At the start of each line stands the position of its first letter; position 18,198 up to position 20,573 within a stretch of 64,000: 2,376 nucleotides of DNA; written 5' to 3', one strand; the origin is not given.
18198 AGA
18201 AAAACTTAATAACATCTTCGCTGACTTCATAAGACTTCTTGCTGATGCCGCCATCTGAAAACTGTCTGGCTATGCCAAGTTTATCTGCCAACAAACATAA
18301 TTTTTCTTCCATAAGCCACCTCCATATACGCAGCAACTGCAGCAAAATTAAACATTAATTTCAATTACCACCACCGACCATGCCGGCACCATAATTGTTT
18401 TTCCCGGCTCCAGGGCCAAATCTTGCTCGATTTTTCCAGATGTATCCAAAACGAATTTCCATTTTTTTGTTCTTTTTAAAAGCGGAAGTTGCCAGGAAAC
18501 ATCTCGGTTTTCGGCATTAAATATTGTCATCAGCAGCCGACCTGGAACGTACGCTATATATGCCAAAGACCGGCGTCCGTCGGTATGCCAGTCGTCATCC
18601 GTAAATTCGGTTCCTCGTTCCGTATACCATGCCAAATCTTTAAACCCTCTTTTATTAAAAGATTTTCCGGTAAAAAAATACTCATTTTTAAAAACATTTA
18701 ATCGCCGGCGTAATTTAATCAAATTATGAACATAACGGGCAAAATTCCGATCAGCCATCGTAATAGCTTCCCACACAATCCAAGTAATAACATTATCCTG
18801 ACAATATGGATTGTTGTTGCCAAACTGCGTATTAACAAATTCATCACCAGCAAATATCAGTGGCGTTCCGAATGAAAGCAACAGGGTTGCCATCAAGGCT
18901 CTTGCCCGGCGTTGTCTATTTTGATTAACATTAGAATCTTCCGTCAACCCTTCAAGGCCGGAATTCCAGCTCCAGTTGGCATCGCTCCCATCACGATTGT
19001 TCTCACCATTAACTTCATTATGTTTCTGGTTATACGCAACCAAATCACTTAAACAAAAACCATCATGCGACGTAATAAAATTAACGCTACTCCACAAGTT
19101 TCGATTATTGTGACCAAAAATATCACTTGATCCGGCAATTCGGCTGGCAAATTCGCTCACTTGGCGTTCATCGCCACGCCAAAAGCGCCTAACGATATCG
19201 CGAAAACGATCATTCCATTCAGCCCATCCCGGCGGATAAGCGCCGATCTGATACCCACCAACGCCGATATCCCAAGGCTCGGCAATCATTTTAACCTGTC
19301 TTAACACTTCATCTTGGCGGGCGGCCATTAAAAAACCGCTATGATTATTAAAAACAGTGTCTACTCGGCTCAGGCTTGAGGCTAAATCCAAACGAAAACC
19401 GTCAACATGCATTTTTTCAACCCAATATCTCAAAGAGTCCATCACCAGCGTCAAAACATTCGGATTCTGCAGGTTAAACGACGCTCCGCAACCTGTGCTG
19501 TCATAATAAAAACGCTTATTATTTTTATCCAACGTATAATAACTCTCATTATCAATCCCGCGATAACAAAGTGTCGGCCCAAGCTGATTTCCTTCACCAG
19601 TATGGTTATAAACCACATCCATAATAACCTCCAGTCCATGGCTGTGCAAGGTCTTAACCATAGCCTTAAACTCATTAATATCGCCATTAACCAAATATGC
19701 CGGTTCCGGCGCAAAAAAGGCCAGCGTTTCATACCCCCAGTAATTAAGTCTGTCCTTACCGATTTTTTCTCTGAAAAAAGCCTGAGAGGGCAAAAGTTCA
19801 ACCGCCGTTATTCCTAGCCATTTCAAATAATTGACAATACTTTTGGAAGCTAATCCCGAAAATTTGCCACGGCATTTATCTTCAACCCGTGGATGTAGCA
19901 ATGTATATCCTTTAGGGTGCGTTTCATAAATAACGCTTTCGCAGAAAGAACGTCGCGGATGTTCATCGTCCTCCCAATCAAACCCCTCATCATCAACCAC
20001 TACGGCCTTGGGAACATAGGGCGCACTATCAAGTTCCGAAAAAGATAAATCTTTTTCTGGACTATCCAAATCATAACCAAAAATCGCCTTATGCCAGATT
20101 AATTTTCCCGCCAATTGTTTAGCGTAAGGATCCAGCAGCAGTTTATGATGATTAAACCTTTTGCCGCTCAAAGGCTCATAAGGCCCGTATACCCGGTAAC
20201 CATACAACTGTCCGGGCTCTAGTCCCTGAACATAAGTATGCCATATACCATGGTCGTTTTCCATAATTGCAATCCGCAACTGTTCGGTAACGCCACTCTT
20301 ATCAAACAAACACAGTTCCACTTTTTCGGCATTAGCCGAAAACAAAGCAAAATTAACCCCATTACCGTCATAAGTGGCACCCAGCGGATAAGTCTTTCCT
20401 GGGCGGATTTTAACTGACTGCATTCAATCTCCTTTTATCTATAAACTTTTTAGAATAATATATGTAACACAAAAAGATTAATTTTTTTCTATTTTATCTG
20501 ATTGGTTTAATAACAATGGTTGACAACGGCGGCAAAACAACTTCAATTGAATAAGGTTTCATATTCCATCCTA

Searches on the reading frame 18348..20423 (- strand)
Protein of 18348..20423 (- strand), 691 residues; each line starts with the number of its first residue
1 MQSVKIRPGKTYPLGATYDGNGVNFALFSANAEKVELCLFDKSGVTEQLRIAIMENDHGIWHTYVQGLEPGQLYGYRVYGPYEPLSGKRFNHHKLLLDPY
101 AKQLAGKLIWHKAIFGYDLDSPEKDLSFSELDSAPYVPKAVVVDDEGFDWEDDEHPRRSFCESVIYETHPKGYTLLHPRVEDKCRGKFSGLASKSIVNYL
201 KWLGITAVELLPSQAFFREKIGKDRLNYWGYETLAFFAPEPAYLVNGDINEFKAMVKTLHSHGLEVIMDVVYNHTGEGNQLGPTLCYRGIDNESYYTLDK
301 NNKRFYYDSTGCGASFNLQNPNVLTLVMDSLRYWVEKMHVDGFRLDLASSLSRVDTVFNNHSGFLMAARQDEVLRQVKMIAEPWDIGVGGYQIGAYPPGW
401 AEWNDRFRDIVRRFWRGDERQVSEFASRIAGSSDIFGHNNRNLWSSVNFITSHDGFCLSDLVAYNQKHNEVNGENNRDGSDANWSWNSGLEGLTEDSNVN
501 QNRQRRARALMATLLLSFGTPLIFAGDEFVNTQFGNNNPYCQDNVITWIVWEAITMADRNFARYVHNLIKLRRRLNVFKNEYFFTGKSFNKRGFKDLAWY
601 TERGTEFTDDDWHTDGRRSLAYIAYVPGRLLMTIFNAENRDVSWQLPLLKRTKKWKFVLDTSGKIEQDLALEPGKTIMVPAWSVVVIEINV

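Call 24: list_cluster_members(proteins=[window:18348-20423:-, window:20494-22728:-, window:28267-30024:-, window:54655-56127:-, window:58201-59670:-, window:62311-63594:-, window:32946-34331:-, window:50907-51890:-, window:52804-53394:+, window:40058-41326:+])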
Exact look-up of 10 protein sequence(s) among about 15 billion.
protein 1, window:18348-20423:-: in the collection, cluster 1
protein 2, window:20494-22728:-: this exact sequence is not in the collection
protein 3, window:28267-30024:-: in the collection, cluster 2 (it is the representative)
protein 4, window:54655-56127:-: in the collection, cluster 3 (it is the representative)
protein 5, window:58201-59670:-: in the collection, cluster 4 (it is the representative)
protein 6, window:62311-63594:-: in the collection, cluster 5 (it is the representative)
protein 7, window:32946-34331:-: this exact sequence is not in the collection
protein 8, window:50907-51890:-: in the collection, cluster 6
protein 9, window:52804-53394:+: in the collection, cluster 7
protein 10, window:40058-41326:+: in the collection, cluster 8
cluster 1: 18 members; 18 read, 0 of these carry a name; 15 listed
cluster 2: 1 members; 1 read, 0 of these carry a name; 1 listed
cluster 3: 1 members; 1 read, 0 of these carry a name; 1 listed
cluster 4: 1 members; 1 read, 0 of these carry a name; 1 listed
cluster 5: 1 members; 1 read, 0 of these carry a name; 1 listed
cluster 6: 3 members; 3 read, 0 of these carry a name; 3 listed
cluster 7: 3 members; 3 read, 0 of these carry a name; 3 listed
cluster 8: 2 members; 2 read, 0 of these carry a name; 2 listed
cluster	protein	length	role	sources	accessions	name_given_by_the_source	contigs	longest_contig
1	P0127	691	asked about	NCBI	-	-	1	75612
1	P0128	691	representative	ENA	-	-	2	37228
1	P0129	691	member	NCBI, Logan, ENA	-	-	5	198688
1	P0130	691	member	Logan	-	-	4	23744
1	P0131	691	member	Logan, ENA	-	-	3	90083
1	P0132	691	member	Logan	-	-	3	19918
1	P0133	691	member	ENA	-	-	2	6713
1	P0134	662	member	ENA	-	-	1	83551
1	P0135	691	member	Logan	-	-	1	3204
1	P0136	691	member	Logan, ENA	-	-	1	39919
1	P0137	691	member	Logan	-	-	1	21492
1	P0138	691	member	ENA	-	-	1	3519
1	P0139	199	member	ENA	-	-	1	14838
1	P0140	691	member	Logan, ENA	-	-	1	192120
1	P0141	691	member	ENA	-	-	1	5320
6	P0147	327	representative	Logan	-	-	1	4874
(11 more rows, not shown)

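Call 25: search_protein_families(library=ncbifam, proteins=[window:18348-20423:-], max_evalue=1e-10)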
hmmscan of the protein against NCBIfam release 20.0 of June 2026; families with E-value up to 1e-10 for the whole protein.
window:18348-20423:- (691 aa): 16 families
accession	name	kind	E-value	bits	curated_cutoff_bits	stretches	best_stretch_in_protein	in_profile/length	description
TIGR02100.1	glgX_debranch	equivalog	3e-277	921.2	640.9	1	9-687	2-686/688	glycogen debranching protein GlgX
NF002983.0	PRK03705.1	equivalog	3e-209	696.4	901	1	5-647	3-623/658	glycogen debranching protein GlgX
NF011082.0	PRK14510.1-1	equivalog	4.3e-195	650.6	2511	1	1-687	1-683/1410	bifunctional glycogen debranching protein GlgX/4-alpha-glucanotransferase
TIGR02104.1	pulA_typeI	equivalog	1.1e-53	182.2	504.5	1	139-471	100-455/605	type I pullulanase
TIGR02402.1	trehalose_TreZ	equivalog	4.9e-34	117.5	538.8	1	139-532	71-421/545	malto-oligosyltrehalose trehalohydrolase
TIGR02103.1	pullul_strch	subfamily_domain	2.5e-31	108.6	697.6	1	226-388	378-534/900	pullulanase-type alpha-1,6-glucosidase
TIGR02102.1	pullulan_Gpos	equivalog_domain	1.2e-27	96.2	1042.25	1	14-348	319-644/1113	pullulanase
NF008967.0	PRK12313.1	equivalog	2.2e-26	92.4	577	1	139-355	118-318/633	1,4-alpha-glucan branching protein GlgB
NF003811.1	PRK05402.1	equivalog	8.3e-26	90.7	741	1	140-352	112-307/619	1,4-alpha-glucan branching protein GlgB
TIGR02456.1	treS_nterm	equivalog_domain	3.2e-18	65.6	678.35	0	161-277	4-103/539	maltose alpha-D-glucosyltransferase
TIGR01515.1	branching_enzym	equivalog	1.4e-17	63.6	463.95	1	193-355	154-299/607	1,4-alpha-glucan branching enzyme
NF011294.0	PRK14706.1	equivalog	6.7e-17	61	1284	1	139-356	120-319/642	1,4-alpha-glucan branching enzyme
NF041090.1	Cyc-maltodext_AglB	equivalog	9.4e-16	57.6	540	1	186-462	62-302/470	cyclomaltodextrinase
TIGR02403.1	trehalose_treC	equivalog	8.2e-15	54.5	799.05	0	162-277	4-102/544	alpha,alpha-phosphotrehalase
NF011293.0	PRK14705.1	equivalog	1.6e-13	49.2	2376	1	193-355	768-913/1224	1,4-alpha-glucan branching enzyme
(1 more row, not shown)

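Call 42: find_encoding_contigs(protein=P0147, flank=6000, max_places=10)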
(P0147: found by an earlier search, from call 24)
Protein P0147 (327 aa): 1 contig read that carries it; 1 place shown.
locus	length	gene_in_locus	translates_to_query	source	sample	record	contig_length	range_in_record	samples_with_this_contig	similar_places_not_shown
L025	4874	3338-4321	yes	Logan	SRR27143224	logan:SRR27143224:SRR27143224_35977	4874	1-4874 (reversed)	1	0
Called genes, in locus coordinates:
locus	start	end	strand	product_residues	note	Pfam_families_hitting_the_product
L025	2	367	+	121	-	?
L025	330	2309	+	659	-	PF05045:RgpF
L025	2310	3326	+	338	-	PF00535:Glycos_transf_2, PF10111:Glyco_tranf_2_2, PF13641:Glyco_tranf_2_3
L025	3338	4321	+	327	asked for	PF01501:Glyco_transf_8, PF18404:Glyco_transf_24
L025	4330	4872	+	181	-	?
